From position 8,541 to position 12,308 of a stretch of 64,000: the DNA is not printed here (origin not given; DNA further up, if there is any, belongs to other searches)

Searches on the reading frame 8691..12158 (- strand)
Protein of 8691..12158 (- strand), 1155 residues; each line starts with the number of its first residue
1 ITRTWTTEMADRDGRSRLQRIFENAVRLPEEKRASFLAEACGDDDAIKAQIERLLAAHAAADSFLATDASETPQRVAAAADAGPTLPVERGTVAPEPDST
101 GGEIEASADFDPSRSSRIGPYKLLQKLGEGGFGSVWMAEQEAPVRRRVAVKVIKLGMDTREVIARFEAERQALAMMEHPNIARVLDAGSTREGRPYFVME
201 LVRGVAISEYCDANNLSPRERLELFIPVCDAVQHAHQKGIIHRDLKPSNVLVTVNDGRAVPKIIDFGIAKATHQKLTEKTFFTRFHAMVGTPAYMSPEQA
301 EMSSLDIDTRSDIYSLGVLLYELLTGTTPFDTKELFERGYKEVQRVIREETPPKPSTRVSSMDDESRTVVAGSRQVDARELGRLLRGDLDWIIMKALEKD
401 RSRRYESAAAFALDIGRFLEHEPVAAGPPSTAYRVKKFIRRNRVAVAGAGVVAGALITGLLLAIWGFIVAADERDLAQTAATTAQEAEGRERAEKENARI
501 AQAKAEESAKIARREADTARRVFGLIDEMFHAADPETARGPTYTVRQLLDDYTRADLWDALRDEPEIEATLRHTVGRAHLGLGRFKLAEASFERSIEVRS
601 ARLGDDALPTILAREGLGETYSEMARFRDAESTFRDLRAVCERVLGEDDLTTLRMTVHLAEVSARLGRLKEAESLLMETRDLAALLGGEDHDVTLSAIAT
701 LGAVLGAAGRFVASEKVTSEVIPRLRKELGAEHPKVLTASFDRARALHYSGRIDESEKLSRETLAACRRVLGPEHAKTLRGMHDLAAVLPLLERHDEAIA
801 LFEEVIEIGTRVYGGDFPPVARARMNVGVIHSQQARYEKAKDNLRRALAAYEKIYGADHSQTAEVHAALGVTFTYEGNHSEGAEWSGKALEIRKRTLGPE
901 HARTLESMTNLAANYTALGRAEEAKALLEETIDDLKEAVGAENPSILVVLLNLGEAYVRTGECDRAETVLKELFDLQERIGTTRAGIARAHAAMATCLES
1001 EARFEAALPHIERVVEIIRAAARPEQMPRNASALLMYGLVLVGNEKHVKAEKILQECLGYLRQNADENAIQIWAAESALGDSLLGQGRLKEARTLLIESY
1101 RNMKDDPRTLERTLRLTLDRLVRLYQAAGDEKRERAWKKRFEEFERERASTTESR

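Call 38: search_protein_families(library=pfam, proteins=[window:8691-12158:-], max_evalue=0.001)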
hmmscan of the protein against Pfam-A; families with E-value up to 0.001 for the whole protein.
window:8691-12158:- (1155 aa): 19 families
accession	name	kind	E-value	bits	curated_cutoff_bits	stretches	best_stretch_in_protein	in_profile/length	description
PF13424.12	TPR_12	-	9.4e-71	234.5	30.1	9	783-853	7-77/77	Tetratricopeptide repeat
PF13374.12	TPR_10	-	3.1e-51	170.4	27.5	4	904-944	1-41/42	Tetratricopeptide repeat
PF00069.31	Pkinase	-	1.1e-45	156.5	31.7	1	121-404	1-251/263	Protein kinase domain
PF07714.23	PK_Tyr_Ser-Thr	-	2.4e-32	112.7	23.1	1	122-356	2-230/258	Protein tyrosine and serine/threonine kinase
PF24885.1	TPR_NPHP3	-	1.6e-24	87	100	2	863-988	99-224/239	Nephrocystin-3 TPR domain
PF13181.12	TPR_8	-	6.7e-19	66.8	25.7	0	821-851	1-31/34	Tetratricopeptide repeat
PF17874.7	TPR_MalT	-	9.5e-17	61.7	45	3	948-1144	41-231/336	MalT-like TPR region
PF07719.23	TPR_2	-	3.5e-15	55.2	27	0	821-852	1-32/34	Tetratricopeptide repeat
PF00515.34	TPR_1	-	1.5e-13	50.4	27.8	0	821-849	1-29/34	Tetratricopeptide repeat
PF14559.12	TPR_19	-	3e-11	43.9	25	0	918-973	4-51/68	Tetratricopeptide repeat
PF13174.12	TPR_6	-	4.8e-07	30.4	26.3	0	949-973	2-26/33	Tetratricopeptide repeat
PF13176.12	TPR_7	-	1.3e-05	25.4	27.9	0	950-972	2-24/36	Tetratricopeptide repeat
PF01636.29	APH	-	5.5e-05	23.5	23.2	1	220-269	148-197/239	Phosphotransferase enzyme family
PF13428.12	TPR_14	-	5.9e-05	23.8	23.5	0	949-976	3-30/44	Tetratricopeptide repeat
PF07721.20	TPR_4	-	6.4e-05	23.6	27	0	908-930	4-26/26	Tetratricopeptide repeat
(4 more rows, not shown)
